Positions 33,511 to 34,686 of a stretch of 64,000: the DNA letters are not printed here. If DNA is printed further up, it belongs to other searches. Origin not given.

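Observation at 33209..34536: Seven-fold Cys-containing repeat peptide gene under purifying selection, followed by a DUF6065-like gene: candidate multi-core peptide cassette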

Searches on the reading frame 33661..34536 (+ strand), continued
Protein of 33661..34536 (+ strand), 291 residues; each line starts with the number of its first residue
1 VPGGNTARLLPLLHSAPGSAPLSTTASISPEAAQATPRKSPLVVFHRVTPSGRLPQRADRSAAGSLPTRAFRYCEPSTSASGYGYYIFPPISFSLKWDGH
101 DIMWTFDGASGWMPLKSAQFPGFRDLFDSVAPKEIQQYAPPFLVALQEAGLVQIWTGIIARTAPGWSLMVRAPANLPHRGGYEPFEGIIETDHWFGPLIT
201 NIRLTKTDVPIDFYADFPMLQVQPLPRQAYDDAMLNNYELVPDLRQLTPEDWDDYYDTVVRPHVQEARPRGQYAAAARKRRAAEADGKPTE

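Call 32: search_solved_structures(query=A1, max_evalue=10, show_alignments=3)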
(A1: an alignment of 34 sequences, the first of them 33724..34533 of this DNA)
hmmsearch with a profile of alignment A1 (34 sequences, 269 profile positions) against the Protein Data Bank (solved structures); distinct sequences matched with E-value up to 10: 0.

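Call 45: search_protein_representatives(protein=window:33724-34533:+)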
Query: 270 residues. Proteins with E-value up to 0.001 (for the whole library): 825; up to 1e-10: 452; up to 1e-30: 210. The best 150 are listed.
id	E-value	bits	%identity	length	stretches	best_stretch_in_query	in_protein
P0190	5.4e-87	308.2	73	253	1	82-262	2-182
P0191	4.1e-83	295.5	65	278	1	27-217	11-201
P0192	2.4e-80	286.4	51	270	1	16-266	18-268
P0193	2.2e-76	273.4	50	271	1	18-262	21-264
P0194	6.1e-76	272.0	68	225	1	19-185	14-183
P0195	6.7e-73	262.0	48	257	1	19-261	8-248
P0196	3.3e-72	259.7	50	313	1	18-262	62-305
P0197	2.4e-68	247.1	49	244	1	30-263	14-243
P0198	3.0e-68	246.7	44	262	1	17-263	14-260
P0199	6.5e-67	242.3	62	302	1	19-187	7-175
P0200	1.3e-66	241.3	46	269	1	18-264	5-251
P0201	1.9e-65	237.5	46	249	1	19-262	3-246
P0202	6.8e-65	235.7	54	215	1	63-264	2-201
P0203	1.1e-64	235.0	48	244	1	20-261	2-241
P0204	2.3e-64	234.0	43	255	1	18-268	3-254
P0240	3.4e-53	197.4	38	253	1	22-264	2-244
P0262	1.2e-47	179.2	35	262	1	17-264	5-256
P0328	1.7e-37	145.8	33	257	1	23-264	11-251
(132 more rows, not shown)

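Call 49: search_solved_structures(query=A3, max_evalue=10, show_alignments=3)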
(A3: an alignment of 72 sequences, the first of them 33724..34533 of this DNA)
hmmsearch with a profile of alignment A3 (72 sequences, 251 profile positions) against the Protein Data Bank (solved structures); distinct sequences matched with E-value up to 10: 1.
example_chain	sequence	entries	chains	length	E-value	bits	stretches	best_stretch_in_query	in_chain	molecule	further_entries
9nxk_A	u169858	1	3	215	0.47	12.8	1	81-133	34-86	Tail fibers protein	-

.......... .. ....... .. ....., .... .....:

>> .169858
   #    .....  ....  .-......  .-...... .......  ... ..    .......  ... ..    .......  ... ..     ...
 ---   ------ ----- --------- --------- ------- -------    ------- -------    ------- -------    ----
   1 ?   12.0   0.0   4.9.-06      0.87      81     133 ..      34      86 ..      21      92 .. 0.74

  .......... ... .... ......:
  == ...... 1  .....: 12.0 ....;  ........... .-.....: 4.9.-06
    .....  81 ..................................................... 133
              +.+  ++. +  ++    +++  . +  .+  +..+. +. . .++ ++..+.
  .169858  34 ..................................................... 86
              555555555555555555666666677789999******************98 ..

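Call 54: predict_structure(alignment_id=A3)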
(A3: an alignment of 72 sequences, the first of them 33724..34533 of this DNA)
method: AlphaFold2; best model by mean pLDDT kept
length: 270 residues; sequences in the alignment: 72
mean_pLDDT: 94.3   pTM: 0.87
mean pLDDT of the five models: 94.3, 94.0, 93.9, 93.6, 93.4
residues with pLDDT >= 90: 241; 70-90: 12; 50-70: 16; < 50: 1
segments of 3 or more residues with pLDDT < 50: none
pLDDT, mean of each block of 10 residues (from residue 1): 57 75 97 98 97 97 98 98 96 98 98 98 98 98 98 94 98 98 98 98 98 98 98 96 92 93 81
secondary structure, 60 per line:
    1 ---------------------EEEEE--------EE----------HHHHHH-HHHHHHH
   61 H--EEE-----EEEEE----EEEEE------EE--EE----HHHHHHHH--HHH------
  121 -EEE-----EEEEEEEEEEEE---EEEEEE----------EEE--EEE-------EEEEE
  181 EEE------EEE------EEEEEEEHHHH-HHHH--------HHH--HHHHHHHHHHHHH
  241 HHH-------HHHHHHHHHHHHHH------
elements in order: E22-26 H47-52 H54-61 E64-66 E72-76 E81-85 H102-109 E122-124 E130-141 E145-150 E161-163 E166-168 E176-183 E190-192 E199-205 H206-209 H211-214 H228-243 H251-264
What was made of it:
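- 33724..34536 (+): DUF6065 protein (270 aa from TTG 33724; the ORF is open from GTG 33661). It has a dUTPase-like fold with N- and C-terminal extensions and is the presumed peptide-binding or maturation enzyme. AlphaFold2 pLDDT 94.3, pTM 0.87 (call 54).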

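Call 56: fold_search(model_id=the predicted structure, library=pdb)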
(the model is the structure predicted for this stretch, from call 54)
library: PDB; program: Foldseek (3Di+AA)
matches with E <= 10: 762; with E <= 0.001: 89
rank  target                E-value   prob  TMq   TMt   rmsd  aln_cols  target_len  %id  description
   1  3ecy_A                4.5e-05  1.00  0.36  0.76   4.0       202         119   11  Crystal structural analysis of Drosophila melanogaster dUTPase (released 2008-10-07)
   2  3loj                  5.6e-05  1.00  0.34  0.55   9.4       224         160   12  Structure of Mycobacterium tuberculosis dUTPase H145A mutant (released 2010-08-11)
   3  4gv8_A                6.0e-05  1.00  0.34  0.58   8.2       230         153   10  DUTPase from phage phi11 of S.aureus: visualization of the species-specific insert (released 2013-09-11)
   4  3c2t_A                7.1e-05  1.00  0.34  0.67   7.3       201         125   12  Evolution of chlorella virus dUTPase (released 2009-02-24)
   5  4gv8_C                8.0e-05  1.00  0.34  0.58   8.6       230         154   11  DUTPase from phage phi11 of S.aureus: visualization of the species-specific insert (released 2013-09-11)
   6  6h4c_G                8.5e-05  1.00  0.34  0.56   8.3       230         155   10  A polyamorous repressor: deciphering the evolutionary strategy used by the phage-inducible chromosomal islands to spre (released 2019-08-28)
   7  4gcy                  9.0e-05  1.00  0.34  0.54  10.2       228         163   12  Structure of Mycobacterium tuberculosis dUTPase H21W mutant (released 2013-07-03)
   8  4gv8_D                9.5e-05  1.00  0.34  0.58   8.7       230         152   11  DUTPase from phage phi11 of S.aureus: visualization of the species-specific insert (released 2013-09-11)
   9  2okd_B                1.1e-04  1.00  0.34  0.67   6.4       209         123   10  High Resolution Crystal Structures of Vaccinia Virus dUTPase (released 2007-05-01)
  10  3ca9_A                1.1e-04  1.00  0.33  0.65   8.8       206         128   11  Evolution of chlorella virus dUTPase (released 2009-03-03)
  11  3h6d                  1.1e-04  1.00  0.36  0.63   9.2       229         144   11  Structure of the mycobacterium tuberculosis DUTPase D28N mutant (released 2009-11-24)
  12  5cct                  1.2e-04  1.00  0.34  0.52   7.7       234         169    9  Staphylococcus bacteriophage 80alpha dUTPase G164S mutant with dUpNHpp. (released 2016-05-11)
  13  1sm8_C                1.3e-04  1.00  0.34  0.67   7.5       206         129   12  M. tuberculosis dUTPase complexed with chromium and dUTP (released 2004-03-16)
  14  3hza                  1.3e-04  1.00  0.34  0.55   9.0       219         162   12  Crystal structure of dUTPase H145W mutant (released 2009-11-24)
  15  5cco                  1.3e-04  1.00  0.36  0.55   7.4       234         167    9  Staphylococcus bacteriophage 80alpha dUTPase with dUMP. (released 2016-05-11)
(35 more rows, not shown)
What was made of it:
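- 33724..34536 (+): Foldseek gives 89 PDB hits at E <= 1e-3, and the top 50 are all trimeric dUTPases (call 56).
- On Trimeric dUTPase / dCTP deaminase superfamily: On a pLDDT-94 model, Foldseek gives 89 PDB hits at E <= 1e-3, and the top 50 are all dUTPases (calls 54, 56).
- Closest known: Trimeric dUTPases and dCTP deaminases. Same: DUF6065 shares the fold: target-normalised TM up to 0.76 and probability 1.00 (call 56).
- Its fold is that of nucleotide hydrolases (call 56), so proteolysis is a guess. dUTPase-fold proteins are typically trimers, and some act as regulator-binding proteins, for example the Dut-Stl complexes among the fold hits (call 56).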

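Call 68: find_encoding_contigs(protein=P0328, flank=6000, max_places=2)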
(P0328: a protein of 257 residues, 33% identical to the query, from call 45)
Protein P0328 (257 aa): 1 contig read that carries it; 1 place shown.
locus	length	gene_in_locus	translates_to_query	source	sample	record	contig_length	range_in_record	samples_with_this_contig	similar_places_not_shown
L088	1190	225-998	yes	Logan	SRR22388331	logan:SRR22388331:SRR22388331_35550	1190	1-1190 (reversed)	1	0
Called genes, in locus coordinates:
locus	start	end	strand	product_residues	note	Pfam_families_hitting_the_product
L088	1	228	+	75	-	?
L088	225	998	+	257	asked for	PF19541:DUF6065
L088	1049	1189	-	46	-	?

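Call 69: find_encoding_contigs(protein=P0262, flank=6000, max_places=2)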
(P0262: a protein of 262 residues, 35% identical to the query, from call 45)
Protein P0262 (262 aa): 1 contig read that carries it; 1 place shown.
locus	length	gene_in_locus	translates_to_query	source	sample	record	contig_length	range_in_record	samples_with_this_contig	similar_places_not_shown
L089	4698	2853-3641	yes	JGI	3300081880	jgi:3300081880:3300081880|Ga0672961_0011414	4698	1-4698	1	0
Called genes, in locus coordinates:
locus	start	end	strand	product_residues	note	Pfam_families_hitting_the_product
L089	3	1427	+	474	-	?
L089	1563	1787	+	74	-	-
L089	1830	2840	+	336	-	PF21068:ATPgraspMvdD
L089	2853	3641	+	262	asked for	PF19541:DUF6065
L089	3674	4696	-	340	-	?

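Call 70: find_encoding_contigs(protein=P0240, flank=6000, max_places=2)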
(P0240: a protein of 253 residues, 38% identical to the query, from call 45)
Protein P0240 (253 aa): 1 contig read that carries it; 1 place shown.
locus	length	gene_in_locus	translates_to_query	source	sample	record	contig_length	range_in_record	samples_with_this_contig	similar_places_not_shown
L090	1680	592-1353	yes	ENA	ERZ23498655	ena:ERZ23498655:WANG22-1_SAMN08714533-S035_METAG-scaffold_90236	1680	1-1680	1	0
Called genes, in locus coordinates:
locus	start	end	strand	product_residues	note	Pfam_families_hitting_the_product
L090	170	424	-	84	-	-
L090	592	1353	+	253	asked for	PF19541:DUF6065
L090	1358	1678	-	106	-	?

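Call 75: search_protein_families(library=pfam, proteins=[L089:45-1427:+, L089:1563-1787:+, L089:1830-2840:+, L089:2853-3641:+, L089:3674-4579:-, L090:192-485:+, L090:529-1353:+], max_evalue=0.01)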
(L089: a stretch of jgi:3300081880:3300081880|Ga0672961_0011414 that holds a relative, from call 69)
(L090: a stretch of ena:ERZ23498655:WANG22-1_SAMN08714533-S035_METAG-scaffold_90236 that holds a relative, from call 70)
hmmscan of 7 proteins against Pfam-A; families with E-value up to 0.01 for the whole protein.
L089:45-1427:+ (460 aa): 7 families
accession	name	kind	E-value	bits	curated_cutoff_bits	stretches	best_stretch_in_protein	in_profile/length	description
PF00005.33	ABC_tran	-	4.8e-32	111.9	25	1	228-384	1-137/137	ABC transporter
PF13304.12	AAA_21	-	1.2e-08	35.9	27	1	240-264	1-25/304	AAA domain, putative AbiEii toxin, Type IV TA system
PF02463.25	SMC_N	-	2.9e-08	33.9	40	1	350-427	131-212/220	RecF/RecN/SMC N terminal domain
PF01591.24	6PF2K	-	6.5e-06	26.1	27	1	241-321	16-89/223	6-phosphofructo-2-kinase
PF13175.12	AAA_15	-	5.3e-05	23.4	32.1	1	229-265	15-50/374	AAA ATPase domain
PF13476.12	AAA_23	-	0.00014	23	27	1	228-259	10-40/201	AAA domain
PF13555.12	AAA_29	-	0.00038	20.6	27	1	224-255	8-39/61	P-loop containing region of AAA domain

L089:1563-1787:+ (74 aa): 0 families

L089:1830-2840:+ (336 aa): 2 families
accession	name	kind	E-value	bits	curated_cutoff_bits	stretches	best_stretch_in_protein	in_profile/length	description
PF21068.3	ATPgraspMvdD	-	4.9e-14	52.9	27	1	4-118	2-117/121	MvdD pre-ATP grasp domain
PF18299.6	R2K_2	-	0.0082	16.5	26.2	0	200-305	42-130/147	ATP-grasp domain, R2K clade family 2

L089:2853-3641:+ (262 aa): 1 family
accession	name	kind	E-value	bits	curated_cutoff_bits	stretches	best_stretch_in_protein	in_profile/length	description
PF19541.4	DUF6065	-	5e-16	59.3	26.6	1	122-239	86-200/236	Family of unknown function (DUF6065)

L089:3674-4579:- (301 aa): 1 family
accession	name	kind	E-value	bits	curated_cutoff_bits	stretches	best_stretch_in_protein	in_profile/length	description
PF00496.27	SBP_bac_5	-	4.7e-51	174.5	32.4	1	1-227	132-365/368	Bacterial extracellular solute-binding proteins, family 5 Middle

L090:192-485:+ (97 aa): 0 families

L090:529-1353:+ (274 aa): 1 family
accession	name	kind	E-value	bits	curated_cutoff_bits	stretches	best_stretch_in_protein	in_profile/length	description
PF19541.4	DUF6065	-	5.9e-10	39.5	26.6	1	132-238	86-189/236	Family of unknown function (DUF6065)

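Call 76: find_related_loci(query=P0262, collection=metagenome_contigs, flank=6000)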
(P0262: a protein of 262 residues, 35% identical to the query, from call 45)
Query P0262 (262 aa) in metagenome_contigs; peptide patterns used: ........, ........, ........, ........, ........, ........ (x = any residue, [..] = any of these).
45 stretches matched a pattern; 3 encode a relative of the query (tblastn E <= 1e-3); 3 distinct loci.
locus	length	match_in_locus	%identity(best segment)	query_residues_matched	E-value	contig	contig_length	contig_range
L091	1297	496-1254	37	1-256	8e-62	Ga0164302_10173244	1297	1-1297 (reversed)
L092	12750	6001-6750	36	2-257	3e-57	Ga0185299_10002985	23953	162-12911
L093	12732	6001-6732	38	7-252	6e-57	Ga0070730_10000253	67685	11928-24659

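Call 78: search_protein_families(library=pfam, proteins=[L092:2842-5925:+, L092:5950-6756:+, L092:6801-7256:-, L092:7345-8160:-, L093:7268-8557:-, L093:4951-5931:-, L093:5992-6852:+, L093:8562-9533:-, L093:3967-4866:+], max_evalue=0.001)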
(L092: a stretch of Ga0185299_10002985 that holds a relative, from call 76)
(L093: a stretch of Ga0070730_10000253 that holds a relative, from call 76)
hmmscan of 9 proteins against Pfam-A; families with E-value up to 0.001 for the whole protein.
L092:2842-5925:+ (1027 aa): 2 families
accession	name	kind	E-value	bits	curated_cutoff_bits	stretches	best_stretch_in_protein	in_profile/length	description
PF04738.18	Lant_dehydr_N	-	4.8e-146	488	28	1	14-662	3-647/649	Lantibiotic dehydratase, N terminus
PF14028.11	Lant_dehydr_C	-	2.1e-55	189.1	24.4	1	748-1007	1-254/255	Lantibiotic biosynthesis dehydratase C-term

L092:5950-6756:+ (268 aa): 1 family
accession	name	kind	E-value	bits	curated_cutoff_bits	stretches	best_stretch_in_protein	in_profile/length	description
PF19541.4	DUF6065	-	3.8e-17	63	26.6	2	136-215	87-165/236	Family of unknown function (DUF6065)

L092:6801-7256:- (151 aa): 0 families

L092:7345-8160:- (271 aa): 1 family
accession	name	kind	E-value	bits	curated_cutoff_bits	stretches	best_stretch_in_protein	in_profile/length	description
PF13248.11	Zn_ribbon_3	-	0.00026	20.8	27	1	2-20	4-22/26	zinc-ribbon domain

L093:7268-8557:- (429 aa): 3 families
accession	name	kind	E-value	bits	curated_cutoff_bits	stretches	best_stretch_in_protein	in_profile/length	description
PF04055.27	Radical_SAM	-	4.2e-23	82.8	29.5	1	73-224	2-166/166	Radical SAM superfamily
PF13186.11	SPASM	-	5.1e-10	39.9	21.5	1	311-370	5-67/67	Iron-sulfur cluster-binding domain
PF13353.11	Fer4_12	-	3.9e-05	24.4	22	1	76-147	13-87/137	4Fe-4S single cluster domain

L093:4951-5931:- (326 aa): 4 families
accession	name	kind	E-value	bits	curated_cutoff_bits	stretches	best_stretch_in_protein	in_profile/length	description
PF00561.26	Abhydrolase_1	-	3.7e-33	115.6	25.8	1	81-304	1-245/245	alpha/beta hydrolase fold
PF12697.13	Abhydrolase_6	-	1.9e-22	81.4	26.3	1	83-309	1-216/217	Alpha/beta hydrolase family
PF12146.15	Hydrolase_4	-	4.9e-15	55.9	27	1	82-303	6-238/239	Serine aminopeptidase, S33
PF20408.4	Abhydrolase_11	-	7.7e-06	26.2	27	0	82-175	4-103/193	Alpha/beta hydrolase domain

L093:5992-6852:+ (286 aa): 1 family
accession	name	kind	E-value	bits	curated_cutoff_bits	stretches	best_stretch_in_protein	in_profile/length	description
PF19541.4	DUF6065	-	1.5e-17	64.3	26.6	1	115-196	84-164/236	Family of unknown function (DUF6065)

L093:8562-9533:- (323 aa): 1 family
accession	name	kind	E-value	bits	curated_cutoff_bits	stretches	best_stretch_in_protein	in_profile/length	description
PF01980.22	TrmO_N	-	2.5e-25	89.4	26.8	1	186-291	14-115/116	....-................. O N-terminal domain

L093:3967-4866:+ (299 aa): 3 families
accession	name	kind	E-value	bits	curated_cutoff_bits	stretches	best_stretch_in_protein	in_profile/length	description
PF12706.13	Lactamase_B_2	-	3.3e-19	69.7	27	1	33-257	1-199/200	Beta-lactamase superfamily domain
PF00753.33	Lactamase_B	-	5.4e-12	46.5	22.7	1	31-142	14-129/196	Metallo-beta-lactamase superfamily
PF23023.1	Anti-Pycsar_Apyc1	-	1.7e-06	28.2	50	1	5-77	3-74/250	Anti-Pycsar protein Apyc1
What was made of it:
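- On RiPP (ribosomally synthesised, post-translationally modified peptide) cluster: Relatives lie beside LanB, ATP-grasp and rSAM genes (calls 75, 78).
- Divergent DUF6065s sit in classical peptide-maturation clusters (calls 75, 78).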
